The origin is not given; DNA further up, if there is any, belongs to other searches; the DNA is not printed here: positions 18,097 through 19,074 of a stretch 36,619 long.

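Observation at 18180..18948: A second, diverged PaaX-like gene shows the same architecture, and all four palindromes share an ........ apex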

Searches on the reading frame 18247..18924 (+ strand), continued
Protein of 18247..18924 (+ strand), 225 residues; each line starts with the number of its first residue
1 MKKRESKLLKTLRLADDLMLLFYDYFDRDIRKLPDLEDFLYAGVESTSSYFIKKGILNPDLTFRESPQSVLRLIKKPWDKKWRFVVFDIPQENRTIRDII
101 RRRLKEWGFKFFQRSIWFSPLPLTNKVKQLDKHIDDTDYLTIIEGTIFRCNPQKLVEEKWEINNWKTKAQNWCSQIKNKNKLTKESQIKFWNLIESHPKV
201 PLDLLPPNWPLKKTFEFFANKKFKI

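Call 83: search_solved_structures(query=A2, max_evalue=1, show_alignments=3)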
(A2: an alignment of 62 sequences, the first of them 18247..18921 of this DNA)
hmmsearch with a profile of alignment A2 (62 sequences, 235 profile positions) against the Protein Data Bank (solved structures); distinct sequences matched with E-value up to 1: 18.
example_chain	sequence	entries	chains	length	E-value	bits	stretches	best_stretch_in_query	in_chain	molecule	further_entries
8a39_AP1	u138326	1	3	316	1.8e-18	70.2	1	39-233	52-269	DNA-binding transcriptional repressor of phenylacetic acid degradation, aryl-CoA responsiv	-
3kfw_X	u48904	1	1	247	4.5e-14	55.8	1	34-230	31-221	Uncharacterized protein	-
3exc_X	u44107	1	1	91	0.0076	19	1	93-126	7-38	Uncharacterized protein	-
6jhz_A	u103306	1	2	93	0.039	16.7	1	93-127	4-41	CRISPR-associated endoribonuclease Cas2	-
8ia4_A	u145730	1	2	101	0.043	16.6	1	93-127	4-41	CRISPR-associated endoribonuclease Cas2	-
9qbc_A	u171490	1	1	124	0.065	16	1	17-86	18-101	PadR-family transcriptional regulator PadR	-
3ui3_A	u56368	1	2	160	0.1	15.3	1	104-149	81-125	Immunoglobulin G-binding protein G, Virulence-associated protein D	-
4zmd_A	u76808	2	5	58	0.15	14.8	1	174-224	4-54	Immunoglobulin G-binding protein A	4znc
1xma_A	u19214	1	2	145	0.25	14.1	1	27-85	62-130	Predicted transcriptional regulator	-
5h79_D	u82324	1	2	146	0.27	13.9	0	166-231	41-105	Immunoglobulin G-binding protein A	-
9qbd_A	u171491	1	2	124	0.32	13.7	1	18-86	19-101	PadR-family transcriptional regulator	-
2ivy_A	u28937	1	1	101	0.42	13.3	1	92-132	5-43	HYPOTHETICAL PROTEIN SSO1404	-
2i8e_A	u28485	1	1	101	0.42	13.3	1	92-132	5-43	Hypothetical protein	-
3bpv_A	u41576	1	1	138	0.54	13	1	30-89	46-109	Transcriptional regulator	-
6sow_A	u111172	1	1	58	0.56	12.9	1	174-224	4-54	Immunoglobulin G binding protein A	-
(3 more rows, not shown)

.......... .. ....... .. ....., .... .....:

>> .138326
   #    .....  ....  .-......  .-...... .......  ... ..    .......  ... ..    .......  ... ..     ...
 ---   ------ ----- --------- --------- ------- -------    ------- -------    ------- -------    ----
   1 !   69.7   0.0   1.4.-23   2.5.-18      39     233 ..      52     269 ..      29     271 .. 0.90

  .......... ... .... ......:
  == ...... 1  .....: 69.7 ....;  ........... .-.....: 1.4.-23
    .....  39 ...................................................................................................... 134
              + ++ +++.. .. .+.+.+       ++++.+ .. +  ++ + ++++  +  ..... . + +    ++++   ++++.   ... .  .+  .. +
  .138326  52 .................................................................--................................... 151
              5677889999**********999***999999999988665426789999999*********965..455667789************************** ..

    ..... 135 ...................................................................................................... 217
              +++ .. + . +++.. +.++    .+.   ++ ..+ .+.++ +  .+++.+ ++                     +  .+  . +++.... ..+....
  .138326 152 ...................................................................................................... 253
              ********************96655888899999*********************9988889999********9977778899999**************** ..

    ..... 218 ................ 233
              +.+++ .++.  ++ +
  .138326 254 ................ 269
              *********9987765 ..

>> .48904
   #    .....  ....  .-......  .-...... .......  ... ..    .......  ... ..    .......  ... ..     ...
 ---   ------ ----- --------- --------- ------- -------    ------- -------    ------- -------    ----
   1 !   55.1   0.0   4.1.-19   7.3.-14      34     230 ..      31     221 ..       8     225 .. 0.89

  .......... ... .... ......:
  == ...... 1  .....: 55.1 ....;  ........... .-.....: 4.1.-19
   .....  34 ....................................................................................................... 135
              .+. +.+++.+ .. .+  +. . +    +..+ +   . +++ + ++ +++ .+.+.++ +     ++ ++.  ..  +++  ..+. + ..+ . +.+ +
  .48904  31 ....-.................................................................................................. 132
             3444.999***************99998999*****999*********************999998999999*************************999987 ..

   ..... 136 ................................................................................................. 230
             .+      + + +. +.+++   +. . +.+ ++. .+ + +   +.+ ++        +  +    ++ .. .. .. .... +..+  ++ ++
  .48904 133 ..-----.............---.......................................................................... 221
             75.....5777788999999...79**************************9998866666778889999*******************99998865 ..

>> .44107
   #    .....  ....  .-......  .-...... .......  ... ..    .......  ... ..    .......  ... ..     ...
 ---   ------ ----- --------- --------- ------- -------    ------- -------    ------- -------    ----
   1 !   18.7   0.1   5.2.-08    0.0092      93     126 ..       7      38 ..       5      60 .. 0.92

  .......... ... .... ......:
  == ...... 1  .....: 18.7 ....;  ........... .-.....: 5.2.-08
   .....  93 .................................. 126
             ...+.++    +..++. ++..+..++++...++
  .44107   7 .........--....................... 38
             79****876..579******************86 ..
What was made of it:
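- On PaaX-like superfamily: profile against 8A39 at E 1.8e-18 and 3KFW at 4.5e-14 (call 83)
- Closest known: Cas2 and VapD. Same: It keeps the beta-1 Asp and the QRSVW motif (call 83).
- A family profile hits E. coli PaaX (8A39) at E 1.8e-18 and Rv0674 (3KFW) at 4.5e-14 across the winged-helix, middle and C-terminal regions (call 83). Cas2/VapD motifs are retained (call 83).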

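Call 84: predict_structure(alignment_id=A2)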
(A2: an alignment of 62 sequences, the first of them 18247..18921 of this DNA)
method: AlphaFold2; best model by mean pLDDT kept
length: 225 residues; sequences in the alignment: 62
mean_pLDDT: 84.6   pTM: 0.80
mean pLDDT of the five models: 84.6, 81.9, 82.0, 80.2, 79.6
residues with pLDDT >= 90: 105; 70-90: 84; 50-70: 30; < 50: 6
segments of 3 or more residues with pLDDT < 50: 1-3, 42-44
pLDDT, mean of each block of 10 residues (from residue 1): 62 80 68 67 59 80 74 93 93 87 92 94 89 70 94 97 97 94 91 93 96 92 81
secondary structure, 60 per line:
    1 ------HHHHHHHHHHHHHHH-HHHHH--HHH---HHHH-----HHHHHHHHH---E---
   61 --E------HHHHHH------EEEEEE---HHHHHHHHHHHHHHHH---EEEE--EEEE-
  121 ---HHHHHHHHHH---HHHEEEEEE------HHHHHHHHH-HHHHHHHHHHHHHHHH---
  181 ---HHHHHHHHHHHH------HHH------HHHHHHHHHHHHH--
elements in order: H7-21 H23-27 H36-39 H45-53 H70-75 E82-87 H91-106 E110-113 E116-119 H124-133 E140-145 H152-160 H162-177 H184-195 H211-223
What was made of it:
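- Tried and rejected: A 62-sequence alignment gave pLDDT 84.6 (call 84).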

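Call 87: fold_search(model_id=the predicted structure, library=pdb)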
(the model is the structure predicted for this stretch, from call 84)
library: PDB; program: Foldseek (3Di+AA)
matches with E <= 10: 483; with E <= 0.001: 2
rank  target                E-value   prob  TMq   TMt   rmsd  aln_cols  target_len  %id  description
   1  8a39_AP1              6.7e-07  1.00  0.56  0.44   8.3       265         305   15  Crystal Structure of PaaX from Escherichia coli W (released 2023-07-05)
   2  3kfw                  7.5e-07  1.00  0.54  0.52   5.4       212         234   17  Uncharacterized protein Rv0674 from Mycobacterium tuberculosis (released 2009-12-01)
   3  5xvn_F                3.5e-02  1.00  0.25  0.48   4.5        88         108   17  E. far Cas1-Cas2/prespacer binary complex (released 2017-10-04)
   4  5xvo_E                4.2e-02  1.00  0.24  0.46   4.7        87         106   18  E. fae Cas1-Cas2/prespacer/target ternary complex revealing DNA sampling and half-integration states (released 2017-10-04)
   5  5xvp_E                5.8e-02  1.00  0.25  0.49   4.3        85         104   19  E. fae Cas1-Cas2/prespacer/target ternary complex revealing the fully integrated states (released 2017-10-04)
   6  8q2n_A                6.5e-02  0.99  0.24  0.45   4.4        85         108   20  Cas1-Cas2 CRISPR integrase bound to prespacer and target DNA, Streptococcus thermophilus DGCC 7710 CRISPR3 system (released 2024-08-14)
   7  8ia4_A                7.3e-02  0.99  0.22  0.45   4.9        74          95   26  Crystal structure of Cas2 in complex with AcrVA5-peptide (released 2023-03-22)
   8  8ia4_B                7.7e-02  0.98  0.21  0.45   5.0        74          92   26  Crystal structure of Cas2 in complex with AcrVA5-peptide (released 2023-03-22)
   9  2i0x                  8.2e-02  0.99  0.24  0.55   3.8        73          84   19  Hypothetical protein PF1117 from Pyrococcus furiosus (released 2006-10-10)
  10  5zyf_B                9.1e-02  1.00  0.24  0.56   3.6        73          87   20  Crystal structure of Streptococcus pyogenes type II-A Cas2 (released 2018-08-15)
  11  9h6t_A                9.1e-02  1.00  0.25  0.49   4.0        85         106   20  Partial Cas1-Cas2 CRISPR integrase complex bound to a half-integration product, Streptococcus thermophilus DGCC 7710 C (released 2026-02-18)
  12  5zyf_E                9.1e-02  1.00  0.24  0.60   2.6        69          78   22  Crystal structure of Streptococcus pyogenes type II-A Cas2 (released 2018-08-15)
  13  5xvo_F                9.1e-02  0.99  0.24  0.47   4.5        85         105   20  E. fae Cas1-Cas2/prespacer/target ternary complex revealing DNA sampling and half-integration states (released 2017-10-04)
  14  5xvn_E                1.1e-01  0.99  0.25  0.49   4.3        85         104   19  E. far Cas1-Cas2/prespacer binary complex (released 2017-10-04)
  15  5zyf_C                1.1e-01  1.00  0.26  0.63   2.8        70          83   23  Crystal structure of Streptococcus pyogenes type II-A Cas2 (released 2018-08-15)
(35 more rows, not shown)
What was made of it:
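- On PaaX-like superfamily: Foldseek probability 1.0, TM 0.54-0.56 (call 87)
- An AF2 model (pLDDT 84.6) has 8A39 and 3KFW as best folds, followed by Cas2 structures (calls 84, 87). The fold matches Cas2 and VapD structures (call 87).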
